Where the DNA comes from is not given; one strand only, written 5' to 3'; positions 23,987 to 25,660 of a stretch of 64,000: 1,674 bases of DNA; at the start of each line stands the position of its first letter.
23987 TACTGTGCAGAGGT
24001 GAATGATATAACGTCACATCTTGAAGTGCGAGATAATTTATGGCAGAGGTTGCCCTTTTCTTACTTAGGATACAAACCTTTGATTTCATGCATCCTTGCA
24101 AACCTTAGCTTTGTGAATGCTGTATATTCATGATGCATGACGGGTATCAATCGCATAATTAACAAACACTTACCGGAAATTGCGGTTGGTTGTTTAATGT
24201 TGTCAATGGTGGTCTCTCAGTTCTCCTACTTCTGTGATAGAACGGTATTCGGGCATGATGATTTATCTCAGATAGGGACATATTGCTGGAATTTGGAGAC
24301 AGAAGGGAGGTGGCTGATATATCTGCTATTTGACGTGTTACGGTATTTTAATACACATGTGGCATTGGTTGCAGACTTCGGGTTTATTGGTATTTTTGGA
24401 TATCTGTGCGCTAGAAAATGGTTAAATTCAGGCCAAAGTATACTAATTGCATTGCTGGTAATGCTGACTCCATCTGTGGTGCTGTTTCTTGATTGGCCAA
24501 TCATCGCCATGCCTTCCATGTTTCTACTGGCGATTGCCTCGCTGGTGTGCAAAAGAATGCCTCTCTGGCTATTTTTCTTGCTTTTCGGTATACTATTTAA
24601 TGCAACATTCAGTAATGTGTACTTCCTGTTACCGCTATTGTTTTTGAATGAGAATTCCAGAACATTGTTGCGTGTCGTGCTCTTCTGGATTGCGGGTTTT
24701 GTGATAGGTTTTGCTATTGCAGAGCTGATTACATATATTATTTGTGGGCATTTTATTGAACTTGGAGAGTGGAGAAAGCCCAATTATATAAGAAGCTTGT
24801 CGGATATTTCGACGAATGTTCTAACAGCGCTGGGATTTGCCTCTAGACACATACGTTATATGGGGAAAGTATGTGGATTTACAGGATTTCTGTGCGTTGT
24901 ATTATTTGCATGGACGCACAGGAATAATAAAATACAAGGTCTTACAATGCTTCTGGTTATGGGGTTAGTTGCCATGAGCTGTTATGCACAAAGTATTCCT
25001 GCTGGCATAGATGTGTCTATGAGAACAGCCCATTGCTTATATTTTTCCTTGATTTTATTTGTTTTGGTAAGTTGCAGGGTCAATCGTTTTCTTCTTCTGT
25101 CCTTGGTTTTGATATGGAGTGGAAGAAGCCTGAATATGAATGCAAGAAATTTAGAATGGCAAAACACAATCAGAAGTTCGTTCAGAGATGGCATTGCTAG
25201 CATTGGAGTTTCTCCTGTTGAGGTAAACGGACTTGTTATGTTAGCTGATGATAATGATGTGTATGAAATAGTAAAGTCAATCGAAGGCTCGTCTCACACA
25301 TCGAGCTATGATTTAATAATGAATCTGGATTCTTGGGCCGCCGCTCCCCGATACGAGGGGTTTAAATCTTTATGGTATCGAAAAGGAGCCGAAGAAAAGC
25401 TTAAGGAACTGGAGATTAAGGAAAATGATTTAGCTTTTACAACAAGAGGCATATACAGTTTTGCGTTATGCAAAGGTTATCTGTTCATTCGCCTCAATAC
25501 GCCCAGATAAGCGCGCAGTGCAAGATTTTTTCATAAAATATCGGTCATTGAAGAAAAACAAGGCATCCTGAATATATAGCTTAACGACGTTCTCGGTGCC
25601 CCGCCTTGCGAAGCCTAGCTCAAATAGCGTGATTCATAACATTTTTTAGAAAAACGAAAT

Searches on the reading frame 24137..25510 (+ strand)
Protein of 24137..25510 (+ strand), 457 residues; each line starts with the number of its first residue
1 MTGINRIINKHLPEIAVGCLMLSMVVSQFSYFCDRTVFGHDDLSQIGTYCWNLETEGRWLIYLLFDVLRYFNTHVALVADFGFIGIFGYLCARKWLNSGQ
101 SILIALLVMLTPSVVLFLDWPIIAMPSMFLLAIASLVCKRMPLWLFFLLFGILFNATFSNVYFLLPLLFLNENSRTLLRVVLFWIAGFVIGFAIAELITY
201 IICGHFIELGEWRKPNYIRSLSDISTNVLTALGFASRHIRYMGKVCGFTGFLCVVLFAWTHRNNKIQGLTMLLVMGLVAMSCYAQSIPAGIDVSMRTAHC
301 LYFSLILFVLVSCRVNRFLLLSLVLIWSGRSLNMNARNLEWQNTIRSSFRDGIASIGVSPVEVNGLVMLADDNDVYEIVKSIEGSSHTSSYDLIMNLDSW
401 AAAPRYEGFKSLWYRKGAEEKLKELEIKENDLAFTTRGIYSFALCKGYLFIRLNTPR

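Call 4: search_protein_families(library=pfam, proteins=[window:24137-25510:+])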
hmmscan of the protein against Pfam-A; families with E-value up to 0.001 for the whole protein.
window:24137-25510:+ (457 aa): 0 families

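Call 8: search_protein_families(library=ncbifam, proteins=[window:24137-25510:+], max_evalue=0.01)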
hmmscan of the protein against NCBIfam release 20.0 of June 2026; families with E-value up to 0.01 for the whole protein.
window:24137-25510:+ (457 aa): 0 families

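Call 10: find_encoding_contigs(protein=window:24137-25510:+, flank=3000, max_places=10)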
Protein window:24137-25510:+ (457 aa): 1 contig read that carries it; 1 place shown.
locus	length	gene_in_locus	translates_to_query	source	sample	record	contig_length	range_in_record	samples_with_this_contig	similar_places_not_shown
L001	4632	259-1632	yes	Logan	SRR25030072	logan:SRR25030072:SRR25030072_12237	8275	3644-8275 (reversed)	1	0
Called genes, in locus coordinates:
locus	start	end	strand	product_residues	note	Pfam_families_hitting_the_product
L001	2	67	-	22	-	?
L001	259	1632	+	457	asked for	-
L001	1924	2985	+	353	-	PF04607:RelA_SpoT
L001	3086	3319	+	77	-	PF04845:PurA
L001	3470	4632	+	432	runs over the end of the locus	PF08323:Glyco_transf_5, PF13579:Glyco_trans_4_4, PF13439:Glyco_transf_4, PF20706:GT4-conflict, PF00534:Glycos_transf_1, PF13692:Glyco_trans_1_4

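Call 13: find_homologous_proteins(query=window:24137-25510:+)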
Query window:24137-25510:+ (457 aa): 21 proteins with E <= 0.001 among 8000 candidates.
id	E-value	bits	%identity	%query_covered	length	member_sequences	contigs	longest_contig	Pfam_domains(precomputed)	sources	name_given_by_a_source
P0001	1.1e-297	1006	98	100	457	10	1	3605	-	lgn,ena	-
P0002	8.3e-240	815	79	100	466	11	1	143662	-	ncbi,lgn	-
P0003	1.7e-232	791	78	98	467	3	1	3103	-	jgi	jgi:hypothetical protein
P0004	8.3e-212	722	69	100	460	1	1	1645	-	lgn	-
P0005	6.5e-208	710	67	100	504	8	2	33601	-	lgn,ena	-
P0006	3.9e-207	707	67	100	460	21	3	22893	-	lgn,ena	-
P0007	1.7e-201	688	68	97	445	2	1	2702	-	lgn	-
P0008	4.6e-197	674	64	100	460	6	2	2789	-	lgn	-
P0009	8.8e-136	472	49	98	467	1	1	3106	-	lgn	-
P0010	4.3e-130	453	47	96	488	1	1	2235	-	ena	-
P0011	1.2e-128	448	47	94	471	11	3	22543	-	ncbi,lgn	-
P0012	9.6e-128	445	76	56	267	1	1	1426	-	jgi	jgi:hypothetical protein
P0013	1.7e-121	425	44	97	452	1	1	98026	-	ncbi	-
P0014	6.1e-113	396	43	96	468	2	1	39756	-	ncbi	-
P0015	1.3e-109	385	44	96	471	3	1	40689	-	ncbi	-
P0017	2.1e-61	227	30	96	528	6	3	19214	-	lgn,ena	-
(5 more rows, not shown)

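Call 14: find_encoding_contigs(protein=P0002, flank=4000, max_places=6)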
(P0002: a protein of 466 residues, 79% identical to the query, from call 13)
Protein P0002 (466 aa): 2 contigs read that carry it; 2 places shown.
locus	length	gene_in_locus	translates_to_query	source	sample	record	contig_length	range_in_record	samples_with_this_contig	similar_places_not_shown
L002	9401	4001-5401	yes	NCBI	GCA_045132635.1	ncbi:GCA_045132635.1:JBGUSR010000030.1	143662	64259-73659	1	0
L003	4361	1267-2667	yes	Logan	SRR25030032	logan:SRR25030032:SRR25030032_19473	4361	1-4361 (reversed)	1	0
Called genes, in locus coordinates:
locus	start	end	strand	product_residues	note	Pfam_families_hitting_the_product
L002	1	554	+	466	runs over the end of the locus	PF01545:Cation_efflux, PF16916:ZT_dimer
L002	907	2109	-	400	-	-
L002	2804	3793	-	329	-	PF00589:Phage_integrase (faint)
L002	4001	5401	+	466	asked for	-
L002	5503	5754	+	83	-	PF04845:PurA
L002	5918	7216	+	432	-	PF08323:Glyco_transf_5, PF13579:Glyco_trans_4_4, PF13439:Glyco_transf_4, PF20706:GT4-conflict, PF00534:Glycos_transf_1, PF13692:Glyco_trans_1_4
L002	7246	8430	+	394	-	PF03065:Glyco_hydro_57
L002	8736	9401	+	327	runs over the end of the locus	PF00493:MCM (faint), PF20030:bpMoxR, PF00004:AAA (faint), PF07726:AAA_3, PF07728:AAA_5, PF17863:AAA_lid_2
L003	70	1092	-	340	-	PF00589:Phage_integrase (faint)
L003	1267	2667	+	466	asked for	-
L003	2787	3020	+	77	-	PF04845:PurA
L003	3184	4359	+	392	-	?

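Call 15: find_encoding_contigs(protein=P0001, flank=4000, max_places=10)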
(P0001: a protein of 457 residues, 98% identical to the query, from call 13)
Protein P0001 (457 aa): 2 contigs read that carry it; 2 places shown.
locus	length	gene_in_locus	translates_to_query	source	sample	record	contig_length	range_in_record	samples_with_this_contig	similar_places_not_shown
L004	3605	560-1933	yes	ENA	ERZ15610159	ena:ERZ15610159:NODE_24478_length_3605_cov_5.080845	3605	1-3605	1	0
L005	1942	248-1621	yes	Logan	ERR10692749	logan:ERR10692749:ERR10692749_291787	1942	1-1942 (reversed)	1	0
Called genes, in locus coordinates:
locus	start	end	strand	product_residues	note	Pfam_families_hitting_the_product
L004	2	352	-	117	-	?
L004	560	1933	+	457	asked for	-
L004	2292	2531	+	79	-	-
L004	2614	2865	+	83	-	PF04845:PurA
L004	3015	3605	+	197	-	?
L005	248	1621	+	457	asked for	-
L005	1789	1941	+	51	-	?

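Call 16: find_encoding_contigs(protein=P0006, flank=4000, max_places=10)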
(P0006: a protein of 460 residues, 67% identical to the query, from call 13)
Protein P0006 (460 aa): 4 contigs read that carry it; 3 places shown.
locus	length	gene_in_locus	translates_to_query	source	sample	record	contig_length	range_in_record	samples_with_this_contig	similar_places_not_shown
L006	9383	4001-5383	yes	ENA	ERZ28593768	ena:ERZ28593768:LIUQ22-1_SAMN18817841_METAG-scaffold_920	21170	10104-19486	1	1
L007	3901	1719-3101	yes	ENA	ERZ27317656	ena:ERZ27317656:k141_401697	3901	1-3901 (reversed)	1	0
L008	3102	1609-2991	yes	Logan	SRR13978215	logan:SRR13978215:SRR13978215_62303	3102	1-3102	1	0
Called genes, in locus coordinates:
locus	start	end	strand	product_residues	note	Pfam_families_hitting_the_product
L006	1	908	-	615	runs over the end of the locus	-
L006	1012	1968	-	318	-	-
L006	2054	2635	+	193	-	-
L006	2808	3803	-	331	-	PF00589:Phage_integrase (faint)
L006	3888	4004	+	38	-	-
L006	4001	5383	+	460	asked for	-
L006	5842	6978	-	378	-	PF08448:PAS_4 (faint), PF00512:HisKA, PF02518:HATPase_c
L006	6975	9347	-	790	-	PF13802:Gal_mutarotas_2, PF01055:Glyco_hydro_31_2nd, PF21365:Glyco_hydro_31_3rd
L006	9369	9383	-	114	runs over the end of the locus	PF11969:DcpS_C, PF01230:HIT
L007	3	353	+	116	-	?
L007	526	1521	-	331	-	PF00589:Phage_integrase (faint)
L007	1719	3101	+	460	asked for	-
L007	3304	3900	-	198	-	?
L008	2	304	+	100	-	?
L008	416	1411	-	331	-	PF00589:Phage_integrase (faint)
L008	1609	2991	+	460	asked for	-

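Call 19: find_related_loci(query=A1, collection=genome_contigs, flank=5000)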
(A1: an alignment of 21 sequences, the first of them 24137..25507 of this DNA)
Query A1 (457 aa) in genome_contigs; peptide patterns used: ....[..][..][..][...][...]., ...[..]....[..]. (x = any residue, [..] = any of these).
196 stretches matched a pattern; 9 encode a relative of the query (tblastn E <= 1e-3); 9 distinct loci.
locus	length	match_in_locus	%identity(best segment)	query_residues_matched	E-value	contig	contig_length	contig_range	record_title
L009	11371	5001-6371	79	1-457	0e+0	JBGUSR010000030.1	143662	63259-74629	MAG: Akkermansia sp. isolate fecal_MAG_89 fecal_MAG_89_contig_0030, whole genome shotgun sequence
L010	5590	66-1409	64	9-456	0e+0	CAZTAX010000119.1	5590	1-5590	MAG TPA_asm: uncultured Akkermansia sp. isolate SRP315200_co1_621 genome assembly, contig: NODE_36105_length_5590_cov_11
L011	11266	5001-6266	32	34-454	1e-63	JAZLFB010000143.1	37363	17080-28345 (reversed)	MAG: Akkermansia sp. isolate T1900045006_TA20190068.MAGScoT_cleanbin_000029 SGB_4364_k141_216866, whole genome shotgun s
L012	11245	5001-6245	29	37-430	2e-37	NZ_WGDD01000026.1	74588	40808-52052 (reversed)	MAG: Sulfurovum sp. isolate S145_27_esom k151_205080, whole genome shotgun sequence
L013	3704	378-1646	28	56-454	9e-37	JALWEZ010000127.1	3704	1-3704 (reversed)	MAG: Candidatus Moraniibacteriota bacterium isolate T11_metabat2_scaf2bin.017 T11_NODE_26374_length_3704_cov_1.675147, w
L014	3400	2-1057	29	34-375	7e-35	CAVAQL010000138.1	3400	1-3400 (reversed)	Bacteroides caccae isolate H07660-L1_cleanbin_000007 genome assembly, contig: Spades_H07660-L1_contig_14157, whole genom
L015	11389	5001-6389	30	17-457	4e-27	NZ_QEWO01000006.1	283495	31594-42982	Parahaliea mediterranea strain DSM 21924 Scaffold6_1, whole genome shotgun sequence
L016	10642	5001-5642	29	52-257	1e-20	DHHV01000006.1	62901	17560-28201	MAG TPA_asm: Hyphomonadaceae bacterium UBA4763 UBA4763_contig_270, whole genome shotgun sequence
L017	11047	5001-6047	23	18-348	5e-15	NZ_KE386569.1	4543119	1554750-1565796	Methylobacter luteus IMV-B-3098 MetluDRAFT_scaffold1.1, whole genome shotgun sequence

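Call 32: find_encoding_contigs(protein=P0011, flank=2500, max_places=6)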
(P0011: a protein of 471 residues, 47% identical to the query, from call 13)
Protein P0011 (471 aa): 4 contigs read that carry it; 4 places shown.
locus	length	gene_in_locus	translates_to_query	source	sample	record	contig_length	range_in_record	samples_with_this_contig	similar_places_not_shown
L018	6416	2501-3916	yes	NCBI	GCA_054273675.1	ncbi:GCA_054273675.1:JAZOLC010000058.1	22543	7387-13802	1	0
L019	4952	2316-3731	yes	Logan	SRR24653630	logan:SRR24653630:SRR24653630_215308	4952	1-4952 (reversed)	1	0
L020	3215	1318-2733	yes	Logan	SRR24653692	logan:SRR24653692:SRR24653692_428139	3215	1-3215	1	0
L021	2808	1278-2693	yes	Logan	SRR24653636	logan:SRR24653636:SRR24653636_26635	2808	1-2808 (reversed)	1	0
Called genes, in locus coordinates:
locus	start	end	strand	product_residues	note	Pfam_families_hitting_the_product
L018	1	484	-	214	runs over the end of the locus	PF02390:Methyltransf_4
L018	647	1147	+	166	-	PF00210:Ferritin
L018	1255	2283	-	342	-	PF00589:Phage_integrase (weak)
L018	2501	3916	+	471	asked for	-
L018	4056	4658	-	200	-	PF00929:RNase_T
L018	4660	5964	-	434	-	PF01979:Amidohydro_1, PF07969:Amidohydro_3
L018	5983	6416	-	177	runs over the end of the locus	-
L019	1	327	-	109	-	?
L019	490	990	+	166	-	PF00210:Ferritin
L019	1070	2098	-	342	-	PF00589:Phage_integrase (weak)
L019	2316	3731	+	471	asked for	-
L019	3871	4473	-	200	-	PF00929:RNase_T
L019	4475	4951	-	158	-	?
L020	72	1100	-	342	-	PF00589:Phage_integrase (weak)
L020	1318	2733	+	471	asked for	-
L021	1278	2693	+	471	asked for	-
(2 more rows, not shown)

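Call 33: find_encoding_contigs(protein=P0013, flank=2500, max_places=6)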
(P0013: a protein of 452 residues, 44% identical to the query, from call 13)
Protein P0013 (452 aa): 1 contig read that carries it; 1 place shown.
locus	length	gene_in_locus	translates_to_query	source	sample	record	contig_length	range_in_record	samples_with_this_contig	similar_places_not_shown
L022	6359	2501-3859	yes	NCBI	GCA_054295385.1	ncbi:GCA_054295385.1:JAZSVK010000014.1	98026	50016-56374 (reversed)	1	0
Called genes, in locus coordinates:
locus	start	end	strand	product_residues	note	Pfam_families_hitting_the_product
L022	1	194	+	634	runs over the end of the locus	PF00270:DEAD, PF00271:Helicase_C, PF03880:DbpA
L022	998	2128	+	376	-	PF01548:DEDD_Tnp_IS110, PF02371:Transposase_20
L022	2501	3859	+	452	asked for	-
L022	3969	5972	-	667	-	PF00580:UvrD-helicase, PF13245:AAA_19, PF13604:AAA_30 (faint), PF13361:UvrD_C, PF13538:UvrD_C_2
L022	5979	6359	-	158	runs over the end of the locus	PF00186:DHFR_1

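Call 34: find_encoding_contigs(protein=P0005, flank=2500, max_places=6)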
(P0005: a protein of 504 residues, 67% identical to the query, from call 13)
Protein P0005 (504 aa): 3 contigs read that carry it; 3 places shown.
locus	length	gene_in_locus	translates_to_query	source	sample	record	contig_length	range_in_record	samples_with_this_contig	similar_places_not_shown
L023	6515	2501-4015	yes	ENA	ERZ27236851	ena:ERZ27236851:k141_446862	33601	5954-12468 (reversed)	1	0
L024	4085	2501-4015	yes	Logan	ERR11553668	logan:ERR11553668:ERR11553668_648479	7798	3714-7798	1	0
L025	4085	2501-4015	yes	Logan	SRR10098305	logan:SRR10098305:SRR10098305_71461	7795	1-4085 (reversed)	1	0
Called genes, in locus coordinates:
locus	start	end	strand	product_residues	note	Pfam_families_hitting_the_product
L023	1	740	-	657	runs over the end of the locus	PF14522:Cytochrome_C7 (faint), PF14537:Cytochrom_c3_2 (faint), PF14559:TPR_19 (faint), PF00515:TPR_1 (faint), PF13181:TPR_8 (faint), PF13431:TPR_17 (faint), PF13432:TPR_16 (weak), PF07719:TPR_2 (weak)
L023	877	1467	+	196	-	-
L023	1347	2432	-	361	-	PF00589:Phage_integrase (weak)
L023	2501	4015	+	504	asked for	-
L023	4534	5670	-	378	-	PF08448:PAS_4 (weak), PF00512:HisKA, PF02518:HATPase_c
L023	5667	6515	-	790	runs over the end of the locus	PF13802:Gal_mutarotas_2, PF01055:Glyco_hydro_31_2nd, PF21365:Glyco_hydro_31_3rd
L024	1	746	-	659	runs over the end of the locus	PF14522:Cytochrome_C7 (faint), PF14537:Cytochrom_c3_2 (faint), PF13428:TPR_14 (faint), PF14559:TPR_19 (faint), PF00515:TPR_1 (faint), PF13181:TPR_8 (faint), PF13432:TPR_16 (weak), PF07719:TPR_2 (weak), +1 more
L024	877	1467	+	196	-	-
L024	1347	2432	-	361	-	PF00589:Phage_integrase (weak)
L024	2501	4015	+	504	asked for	-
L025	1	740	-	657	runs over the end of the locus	PF14522:Cytochrome_C7 (faint), PF14537:Cytochrom_c3_2 (faint), PF14559:TPR_19 (faint), PF00515:TPR_1 (faint), PF13181:TPR_8 (faint), PF13431:TPR_17 (faint), PF13432:TPR_16 (weak), PF07719:TPR_2 (weak)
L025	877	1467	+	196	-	-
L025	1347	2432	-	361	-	PF00589:Phage_integrase (weak)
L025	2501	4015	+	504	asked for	-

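Call 36: find_encoding_contigs(protein=P0014, flank=2500, max_places=6)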
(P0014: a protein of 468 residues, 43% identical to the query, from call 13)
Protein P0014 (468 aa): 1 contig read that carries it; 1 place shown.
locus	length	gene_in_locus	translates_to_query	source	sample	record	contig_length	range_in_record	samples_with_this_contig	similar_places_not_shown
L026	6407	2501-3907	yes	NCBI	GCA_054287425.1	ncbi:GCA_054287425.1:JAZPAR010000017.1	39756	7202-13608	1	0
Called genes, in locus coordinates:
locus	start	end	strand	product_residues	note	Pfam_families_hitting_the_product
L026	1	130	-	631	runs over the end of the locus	-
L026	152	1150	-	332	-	PF00586:AIRS, PF02769:AIRS_C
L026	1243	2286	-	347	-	PF00589:Phage_integrase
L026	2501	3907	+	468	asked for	-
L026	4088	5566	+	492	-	PF02554:CstA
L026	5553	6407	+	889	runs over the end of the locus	PF00912:Transgly, PF00905:Transpeptidase (weak)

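Call 37: find_encoding_contigs(protein=P0015, flank=2500, max_places=6)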
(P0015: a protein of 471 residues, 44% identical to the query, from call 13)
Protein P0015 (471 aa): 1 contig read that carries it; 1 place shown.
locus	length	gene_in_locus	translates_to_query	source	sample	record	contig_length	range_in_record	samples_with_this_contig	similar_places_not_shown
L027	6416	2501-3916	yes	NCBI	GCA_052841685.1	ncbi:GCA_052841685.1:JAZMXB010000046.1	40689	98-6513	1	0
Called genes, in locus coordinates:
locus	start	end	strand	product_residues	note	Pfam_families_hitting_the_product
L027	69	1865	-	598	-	-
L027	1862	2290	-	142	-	-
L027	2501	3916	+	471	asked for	-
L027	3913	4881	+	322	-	PF00535:Glycos_transf_2, PF10111:Glyco_tranf_2_2, PF13641:Glyco_tranf_2_3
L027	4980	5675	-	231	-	PF01502:PRA-CH, PF01503:PRA-PH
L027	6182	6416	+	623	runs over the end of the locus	-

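Call 38: find_encoding_contigs(protein=P0017, flank=2500, max_places=6)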
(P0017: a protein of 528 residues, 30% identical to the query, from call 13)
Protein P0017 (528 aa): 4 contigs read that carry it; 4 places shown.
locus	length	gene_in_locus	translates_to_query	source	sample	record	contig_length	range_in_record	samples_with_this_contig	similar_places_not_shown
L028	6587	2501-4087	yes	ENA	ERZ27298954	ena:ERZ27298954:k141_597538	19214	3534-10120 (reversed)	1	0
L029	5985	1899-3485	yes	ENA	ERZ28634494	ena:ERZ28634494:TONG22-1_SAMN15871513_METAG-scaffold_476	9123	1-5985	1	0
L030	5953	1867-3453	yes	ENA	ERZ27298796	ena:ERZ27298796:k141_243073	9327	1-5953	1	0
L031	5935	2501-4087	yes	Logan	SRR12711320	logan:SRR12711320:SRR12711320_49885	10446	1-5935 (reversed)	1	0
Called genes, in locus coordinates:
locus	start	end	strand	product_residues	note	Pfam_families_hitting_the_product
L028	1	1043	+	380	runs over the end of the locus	PF04230:PS_pyruv_trans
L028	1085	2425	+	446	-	PF04230:PS_pyruv_trans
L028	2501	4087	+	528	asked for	-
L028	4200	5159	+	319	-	PF00535:Glycos_transf_2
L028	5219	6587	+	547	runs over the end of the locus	PF01757:Acyl_transf_3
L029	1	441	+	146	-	?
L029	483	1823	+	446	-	PF04230:PS_pyruv_trans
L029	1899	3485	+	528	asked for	-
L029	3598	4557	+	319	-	PF00535:Glycos_transf_2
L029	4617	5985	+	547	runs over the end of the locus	PF01757:Acyl_transf_3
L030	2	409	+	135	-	?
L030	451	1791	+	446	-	PF04230:PS_pyruv_trans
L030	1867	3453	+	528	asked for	-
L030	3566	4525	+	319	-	PF00535:Glycos_transf_2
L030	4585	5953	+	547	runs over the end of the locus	PF01757:Acyl_transf_3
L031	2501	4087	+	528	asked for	-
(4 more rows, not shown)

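Call 44: search_protein_families(library=pfam, alignment_id=A1, max_evalue=1)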
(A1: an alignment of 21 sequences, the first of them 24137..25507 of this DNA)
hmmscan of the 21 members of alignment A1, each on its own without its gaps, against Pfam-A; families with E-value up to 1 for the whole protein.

A. member 1, window:24137-25507:+ (457 aa): 0 families

B. families by the number of members that match (of 21 scanned): 5 families
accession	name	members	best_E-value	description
PF12426.13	DUF3674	2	0.043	RNA dependent RNA polymerase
PF14897.12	EpsG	1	0.00036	EpsG family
PF11992.13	TgpA_N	1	0.0019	TgpA N-terminal domain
PF14940.11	TMEM219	1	0.19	Transmembrane 219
PF23987.1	Phage_holin_10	1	1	Bacteriophage holin Pam3 gp28 family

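Call 49: predict_structure(alignment_id=A1)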
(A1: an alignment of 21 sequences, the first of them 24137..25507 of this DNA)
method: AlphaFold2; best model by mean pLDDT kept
length: 457 residues; sequences in the alignment: 21
mean_pLDDT: 91.1   pTM: 0.88
mean pLDDT of the five models: 91.1, 90.9, 89.7, 89.2, 87.5
residues with pLDDT >= 90: 337; 70-90: 107; 50-70: 11; < 50: 2
segments of 3 or more residues with pLDDT < 50: none
pLDDT, mean of each block of 10 residues (from residue 1): 65 91 94 88 82 87 91 93 97 94 96 91 94 97 97 94 97 96 97 95 85 77 91 91 83 92 93 96 89 89 95 92 93 93 94 94 94 93 91 86 91 91 92 93 96 80
secondary structure, 60 per line:
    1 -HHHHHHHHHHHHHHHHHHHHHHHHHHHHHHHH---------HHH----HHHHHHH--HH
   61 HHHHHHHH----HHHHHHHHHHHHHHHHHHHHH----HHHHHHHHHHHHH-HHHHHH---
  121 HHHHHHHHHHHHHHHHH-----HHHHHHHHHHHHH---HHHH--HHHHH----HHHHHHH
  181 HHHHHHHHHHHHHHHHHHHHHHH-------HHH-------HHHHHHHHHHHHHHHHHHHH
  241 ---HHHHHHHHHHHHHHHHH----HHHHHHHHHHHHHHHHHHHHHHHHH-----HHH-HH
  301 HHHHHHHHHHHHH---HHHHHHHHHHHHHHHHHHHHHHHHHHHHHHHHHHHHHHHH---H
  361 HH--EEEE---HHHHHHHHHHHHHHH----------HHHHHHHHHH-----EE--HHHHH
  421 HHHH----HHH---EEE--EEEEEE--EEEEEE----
elements in order: H2-33 H50-56 H59-68 H73-93 H98-110 H112-117 H121-137 H143-155 H159-162 H165-169 H174-203 H221-240 H244-260 H265-289 H299-313 H317-356 E365-368 H372-386 H397-406 H416-424 E435-437 E440-445 E448-453

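Call 53: fold_search(model_id=the predicted structure, library=pdb)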
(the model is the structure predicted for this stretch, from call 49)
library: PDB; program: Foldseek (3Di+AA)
matches with E <= 10: 178; with E <= 0.001: 0
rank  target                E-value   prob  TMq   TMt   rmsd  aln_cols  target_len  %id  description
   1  9s6t_A                1.3e-02  0.99  0.39  0.37   9.1       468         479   11  Ternary cryo-EM structure of chicken ALG12 with Dol25-PP-GlcNAc2Man7, Dol25-P-Man, and Fab (released 2026-03-18)
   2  9s6u_A                1.8e-02  0.99  0.39  0.34   9.2       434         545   11  Ternary cryo-EM structure of human ALG9 with Dol25-PP-GlcNAc2Man8, Dol25-P-Man and Fab (released 2026-03-18)
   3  9dm7_A                1.4e-01  0.66  0.24  0.29  14.2       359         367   13  mannosyltransferase PimE in complex with Fab_E6 (released 2025-06-25)
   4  7d5p_A                3.3e-01  0.12  0.14  0.16  22.9       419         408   12  Structure of NorC transporter in an outward-open conformation in complex with a single-chain Indian camelid antibody (released 2021-06-09)
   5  7e9s_A                4.6e-01  0.28  0.29  0.19  14.8       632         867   12  Archaeal oligosaccharyltransferase AglB from Archaeoglobus fulgidus in complex with an inhibitory peptide and a dolich (released 2021-09-08)
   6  4n7w_A                5.0e-01  0.10  0.13  0.17  19.7       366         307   12  Crystal Structure of the sodium bile acid symporter from Yersinia frederiksenii (released 2013-12-11)
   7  6lgz                  5.5e-01  0.07  0.12  0.14  19.6       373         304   12  Crystal structure of a cysteine-pair mutant (P10C-S291C) of a bacterial bile acid transporter in an inward-facing state  (released 2020-12-09)
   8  6hcl_A                6.0e-01  0.08  0.14  0.16  24.3       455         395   12  Crystal structure of a MFS transporter with Ligand at 2.69 Angstroem resolution (released 2019-07-03)
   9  9dm5                  6.2e-01  0.33  0.23  0.26  16.4       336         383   14  Product-Bound mannosyltransferase PimE (released 2025-06-25)
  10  6vqr_D                8.5e-01  0.08  0.12  0.17  22.4       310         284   13  CryoEM Structure of the PfFNT-inhibitor complex (released 2021-02-03)
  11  8tth_A                9.3e-01  0.07  0.12  0.14  22.0       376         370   13  NorA single mutant - D307N at pH 7.5 (released 2024-05-29)
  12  7xf5_B                1.0e+00  0.09  0.15  0.13  18.8       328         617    8  Full length human CLC-2 channel in apo state (released 2023-05-03)
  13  9g8j_B                1.1e+00  0.06  0.15  0.11  22.8       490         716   12  Structure of K+-dependent Na+-PPase from Thermotoga maritima in complex with zoledronate (released 2025-06-04)
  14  9g6e_A                1.1e+00  0.06  0.15  0.15  25.3       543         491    8  CLC7(Y715C)/OSTM1 complex (released 2025-07-30)
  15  8ta2_A                1.2e+00  0.08  0.18  0.18  24.9       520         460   11  Cryo-EM structure of the human CLC-2 chloride channel transmembrane domain with bound inhibitor AK-42 (released 2024-01-31)
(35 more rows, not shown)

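Call 63: search_protein_families(library=padloc, proteins=[window:24137-25507:+], max_evalue=0.01)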
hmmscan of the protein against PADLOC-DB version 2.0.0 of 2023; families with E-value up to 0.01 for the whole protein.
window:24137-25507:+ (457 aa): 0 families

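Call 64: search_protein_families(library=phrogs, proteins=[window:24137-25507:+], max_evalue=0.01)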
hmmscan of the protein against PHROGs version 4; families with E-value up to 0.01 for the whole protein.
window:24137-25507:+ (457 aa): 0 families
